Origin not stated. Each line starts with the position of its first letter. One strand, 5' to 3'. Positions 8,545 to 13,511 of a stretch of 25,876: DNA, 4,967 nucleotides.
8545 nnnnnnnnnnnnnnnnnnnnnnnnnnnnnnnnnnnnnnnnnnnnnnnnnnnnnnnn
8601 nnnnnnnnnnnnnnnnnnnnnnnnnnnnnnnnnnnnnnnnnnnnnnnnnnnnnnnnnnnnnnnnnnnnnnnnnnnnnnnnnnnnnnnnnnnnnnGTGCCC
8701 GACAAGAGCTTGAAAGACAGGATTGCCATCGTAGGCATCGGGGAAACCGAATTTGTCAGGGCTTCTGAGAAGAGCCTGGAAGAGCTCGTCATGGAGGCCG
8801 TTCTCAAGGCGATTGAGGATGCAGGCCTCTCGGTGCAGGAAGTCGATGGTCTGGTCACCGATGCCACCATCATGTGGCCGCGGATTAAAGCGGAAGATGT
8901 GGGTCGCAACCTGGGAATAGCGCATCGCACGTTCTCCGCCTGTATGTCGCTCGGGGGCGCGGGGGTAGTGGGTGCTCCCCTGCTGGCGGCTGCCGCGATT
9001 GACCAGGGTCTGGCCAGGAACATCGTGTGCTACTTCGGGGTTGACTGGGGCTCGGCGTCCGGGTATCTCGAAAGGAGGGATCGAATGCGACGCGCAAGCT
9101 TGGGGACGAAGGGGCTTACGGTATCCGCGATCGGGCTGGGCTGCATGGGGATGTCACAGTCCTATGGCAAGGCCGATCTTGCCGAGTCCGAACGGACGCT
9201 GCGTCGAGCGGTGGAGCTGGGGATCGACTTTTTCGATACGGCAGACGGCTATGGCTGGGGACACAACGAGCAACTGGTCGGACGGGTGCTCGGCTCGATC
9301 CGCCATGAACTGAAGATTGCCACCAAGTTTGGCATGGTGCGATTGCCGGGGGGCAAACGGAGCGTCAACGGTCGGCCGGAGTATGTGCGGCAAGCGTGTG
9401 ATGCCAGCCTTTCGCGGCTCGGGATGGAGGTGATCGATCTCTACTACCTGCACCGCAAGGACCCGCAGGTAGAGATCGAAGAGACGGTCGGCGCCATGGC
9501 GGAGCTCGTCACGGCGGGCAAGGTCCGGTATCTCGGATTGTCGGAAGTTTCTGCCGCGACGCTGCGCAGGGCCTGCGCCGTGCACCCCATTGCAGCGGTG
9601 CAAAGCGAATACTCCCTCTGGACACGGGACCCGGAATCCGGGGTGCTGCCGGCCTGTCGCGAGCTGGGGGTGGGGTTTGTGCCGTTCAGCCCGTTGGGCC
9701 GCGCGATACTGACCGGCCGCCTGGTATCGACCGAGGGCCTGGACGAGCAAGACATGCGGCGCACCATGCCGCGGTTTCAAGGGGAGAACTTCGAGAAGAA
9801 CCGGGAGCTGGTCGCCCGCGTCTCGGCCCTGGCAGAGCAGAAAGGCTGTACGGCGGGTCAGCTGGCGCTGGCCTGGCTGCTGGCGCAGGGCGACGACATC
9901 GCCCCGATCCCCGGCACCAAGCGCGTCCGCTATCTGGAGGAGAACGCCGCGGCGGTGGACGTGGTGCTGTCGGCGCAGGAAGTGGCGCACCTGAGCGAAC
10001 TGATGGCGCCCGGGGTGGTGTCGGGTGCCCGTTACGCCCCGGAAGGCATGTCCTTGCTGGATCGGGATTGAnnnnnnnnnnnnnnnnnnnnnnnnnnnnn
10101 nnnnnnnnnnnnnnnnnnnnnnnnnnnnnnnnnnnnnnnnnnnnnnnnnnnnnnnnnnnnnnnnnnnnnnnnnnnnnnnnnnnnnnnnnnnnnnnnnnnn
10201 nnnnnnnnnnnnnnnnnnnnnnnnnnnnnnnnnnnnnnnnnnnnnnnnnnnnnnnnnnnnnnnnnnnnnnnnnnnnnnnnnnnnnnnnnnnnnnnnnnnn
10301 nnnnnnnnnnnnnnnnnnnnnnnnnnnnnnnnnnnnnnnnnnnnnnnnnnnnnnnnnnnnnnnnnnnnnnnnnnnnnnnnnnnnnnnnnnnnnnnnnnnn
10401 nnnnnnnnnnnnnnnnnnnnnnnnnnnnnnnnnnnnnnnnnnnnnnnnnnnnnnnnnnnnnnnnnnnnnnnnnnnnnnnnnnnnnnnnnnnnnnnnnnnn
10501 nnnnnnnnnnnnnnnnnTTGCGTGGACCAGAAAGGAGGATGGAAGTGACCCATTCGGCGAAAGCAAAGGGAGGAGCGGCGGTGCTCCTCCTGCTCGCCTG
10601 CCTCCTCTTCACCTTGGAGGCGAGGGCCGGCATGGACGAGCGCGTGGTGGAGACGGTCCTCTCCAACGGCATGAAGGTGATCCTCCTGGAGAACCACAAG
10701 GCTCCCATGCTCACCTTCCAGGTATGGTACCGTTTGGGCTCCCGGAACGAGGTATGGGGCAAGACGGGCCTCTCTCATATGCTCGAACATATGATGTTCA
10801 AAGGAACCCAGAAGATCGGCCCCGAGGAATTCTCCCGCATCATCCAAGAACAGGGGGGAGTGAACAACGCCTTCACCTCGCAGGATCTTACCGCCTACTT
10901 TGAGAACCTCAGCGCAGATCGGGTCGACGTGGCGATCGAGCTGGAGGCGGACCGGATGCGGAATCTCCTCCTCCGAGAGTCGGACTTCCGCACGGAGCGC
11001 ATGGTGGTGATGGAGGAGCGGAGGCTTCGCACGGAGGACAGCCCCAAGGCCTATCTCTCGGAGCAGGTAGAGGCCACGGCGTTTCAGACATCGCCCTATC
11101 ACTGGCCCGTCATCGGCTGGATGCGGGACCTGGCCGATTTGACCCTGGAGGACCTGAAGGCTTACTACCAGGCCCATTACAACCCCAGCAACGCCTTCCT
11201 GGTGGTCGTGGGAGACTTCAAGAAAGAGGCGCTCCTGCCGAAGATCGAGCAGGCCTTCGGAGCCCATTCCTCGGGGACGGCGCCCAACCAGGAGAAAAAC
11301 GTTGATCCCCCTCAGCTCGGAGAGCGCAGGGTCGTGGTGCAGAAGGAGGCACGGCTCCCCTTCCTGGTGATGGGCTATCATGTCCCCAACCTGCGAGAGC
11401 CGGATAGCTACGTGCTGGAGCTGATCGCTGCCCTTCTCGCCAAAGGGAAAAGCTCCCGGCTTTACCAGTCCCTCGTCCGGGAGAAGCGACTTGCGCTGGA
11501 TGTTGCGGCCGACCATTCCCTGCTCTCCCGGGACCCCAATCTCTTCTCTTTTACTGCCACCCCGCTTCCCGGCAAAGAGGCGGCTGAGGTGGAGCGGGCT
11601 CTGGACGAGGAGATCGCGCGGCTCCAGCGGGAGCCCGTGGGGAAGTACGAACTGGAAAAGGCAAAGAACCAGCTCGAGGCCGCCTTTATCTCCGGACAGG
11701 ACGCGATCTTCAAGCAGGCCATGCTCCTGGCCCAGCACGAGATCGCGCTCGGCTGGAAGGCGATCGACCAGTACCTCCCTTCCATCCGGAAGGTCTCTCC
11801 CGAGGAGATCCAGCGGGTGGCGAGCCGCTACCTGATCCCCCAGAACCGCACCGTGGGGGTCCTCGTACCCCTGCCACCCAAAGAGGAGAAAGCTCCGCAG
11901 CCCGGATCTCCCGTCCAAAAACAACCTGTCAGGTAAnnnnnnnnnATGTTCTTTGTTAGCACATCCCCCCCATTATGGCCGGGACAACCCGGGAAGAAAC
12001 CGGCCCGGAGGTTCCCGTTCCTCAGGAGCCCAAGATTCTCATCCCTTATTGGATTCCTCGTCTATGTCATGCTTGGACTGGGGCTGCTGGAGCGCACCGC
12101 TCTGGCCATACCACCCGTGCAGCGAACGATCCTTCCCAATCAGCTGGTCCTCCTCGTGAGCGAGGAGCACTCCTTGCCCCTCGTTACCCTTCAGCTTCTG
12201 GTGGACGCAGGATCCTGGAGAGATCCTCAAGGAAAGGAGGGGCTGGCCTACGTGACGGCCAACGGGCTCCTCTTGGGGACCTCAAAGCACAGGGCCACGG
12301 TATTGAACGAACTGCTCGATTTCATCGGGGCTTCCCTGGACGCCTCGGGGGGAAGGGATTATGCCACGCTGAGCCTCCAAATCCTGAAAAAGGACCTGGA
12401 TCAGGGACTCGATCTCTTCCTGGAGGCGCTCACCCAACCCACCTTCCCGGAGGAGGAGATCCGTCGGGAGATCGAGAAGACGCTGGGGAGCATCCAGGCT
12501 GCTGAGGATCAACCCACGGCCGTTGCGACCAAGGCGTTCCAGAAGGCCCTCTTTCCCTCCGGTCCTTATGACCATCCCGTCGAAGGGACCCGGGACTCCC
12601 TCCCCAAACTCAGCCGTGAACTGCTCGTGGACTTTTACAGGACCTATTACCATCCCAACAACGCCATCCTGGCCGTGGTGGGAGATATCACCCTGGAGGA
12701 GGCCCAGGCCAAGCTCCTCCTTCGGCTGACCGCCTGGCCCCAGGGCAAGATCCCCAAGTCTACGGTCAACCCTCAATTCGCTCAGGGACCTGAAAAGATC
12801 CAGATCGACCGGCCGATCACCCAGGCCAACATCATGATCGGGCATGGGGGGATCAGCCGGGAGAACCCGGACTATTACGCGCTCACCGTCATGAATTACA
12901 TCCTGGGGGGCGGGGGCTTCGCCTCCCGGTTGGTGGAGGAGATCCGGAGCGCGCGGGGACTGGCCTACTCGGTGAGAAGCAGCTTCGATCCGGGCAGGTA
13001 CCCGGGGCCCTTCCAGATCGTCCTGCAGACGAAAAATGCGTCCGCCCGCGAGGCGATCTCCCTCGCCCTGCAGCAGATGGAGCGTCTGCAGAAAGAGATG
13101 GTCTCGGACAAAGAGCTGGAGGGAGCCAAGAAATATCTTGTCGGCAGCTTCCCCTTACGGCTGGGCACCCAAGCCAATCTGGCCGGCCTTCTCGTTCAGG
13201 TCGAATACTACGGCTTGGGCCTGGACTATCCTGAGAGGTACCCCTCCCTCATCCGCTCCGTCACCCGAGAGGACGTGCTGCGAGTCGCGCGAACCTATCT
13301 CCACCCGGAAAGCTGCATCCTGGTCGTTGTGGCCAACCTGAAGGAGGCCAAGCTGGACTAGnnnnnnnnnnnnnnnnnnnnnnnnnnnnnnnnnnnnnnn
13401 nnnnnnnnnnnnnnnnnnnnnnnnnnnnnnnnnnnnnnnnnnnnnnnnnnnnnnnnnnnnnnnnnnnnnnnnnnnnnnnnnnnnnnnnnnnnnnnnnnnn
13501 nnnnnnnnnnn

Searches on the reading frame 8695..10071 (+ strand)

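Call 24: search_protein_families(library=pfam, proteins=[window:8695-10071:+], max_evalue=0.00001)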
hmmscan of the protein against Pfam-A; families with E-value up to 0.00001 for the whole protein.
window:8695-10071:+ (458 aa): 1 family
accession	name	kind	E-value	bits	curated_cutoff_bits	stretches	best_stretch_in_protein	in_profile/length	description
PF00248.27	Aldo_ket_red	-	3.6e-74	249.9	24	1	146-436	2-289/291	Aldo/keto reductase family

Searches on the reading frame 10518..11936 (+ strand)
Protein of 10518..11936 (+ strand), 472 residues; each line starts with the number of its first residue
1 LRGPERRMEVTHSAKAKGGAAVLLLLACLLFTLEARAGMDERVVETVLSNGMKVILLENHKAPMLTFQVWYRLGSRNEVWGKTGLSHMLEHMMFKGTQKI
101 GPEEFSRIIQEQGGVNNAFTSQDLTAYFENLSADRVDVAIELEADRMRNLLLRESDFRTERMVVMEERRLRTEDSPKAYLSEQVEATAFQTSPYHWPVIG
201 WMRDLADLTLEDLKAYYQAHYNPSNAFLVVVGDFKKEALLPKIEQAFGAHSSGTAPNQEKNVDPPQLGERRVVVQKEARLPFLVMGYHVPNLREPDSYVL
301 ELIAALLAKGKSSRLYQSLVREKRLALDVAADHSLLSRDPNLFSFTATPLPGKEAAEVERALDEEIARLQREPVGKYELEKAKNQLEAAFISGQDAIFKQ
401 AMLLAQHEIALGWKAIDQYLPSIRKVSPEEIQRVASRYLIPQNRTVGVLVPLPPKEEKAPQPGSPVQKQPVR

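Call 24: search_protein_families(library=pfam, proteins=[window:10518-11936:+], max_evalue=0.00001)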
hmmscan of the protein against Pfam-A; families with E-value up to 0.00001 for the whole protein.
window:10518-11936:+ (472 aa): 2 families
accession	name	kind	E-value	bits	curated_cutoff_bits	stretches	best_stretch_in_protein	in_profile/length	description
PF05193.26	Peptidase_M16_C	-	7.4e-38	130.7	23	1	207-386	1-181/181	Peptidase M16 inactive domain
PF00675.25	Peptidase_M16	-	2.4e-25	89.6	22.3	1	54-198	2-145/149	Insulinase (Peptidase family M16)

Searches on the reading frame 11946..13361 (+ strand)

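Call 24: search_protein_families(library=pfam, proteins=[window:11946-13361:+], max_evalue=0.00001)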
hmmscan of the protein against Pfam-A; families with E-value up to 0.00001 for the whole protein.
window:11946-13361:+ (471 aa): 2 families
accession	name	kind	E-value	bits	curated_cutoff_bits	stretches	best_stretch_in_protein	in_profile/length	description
PF05193.26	Peptidase_M16_C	-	1.2e-41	143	23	1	221-397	1-180/181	Peptidase M16 inactive domain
PF00675.25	Peptidase_M16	-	3.8e-19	69.5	22.3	1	73-215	6-148/149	Insulinase (Peptidase family M16)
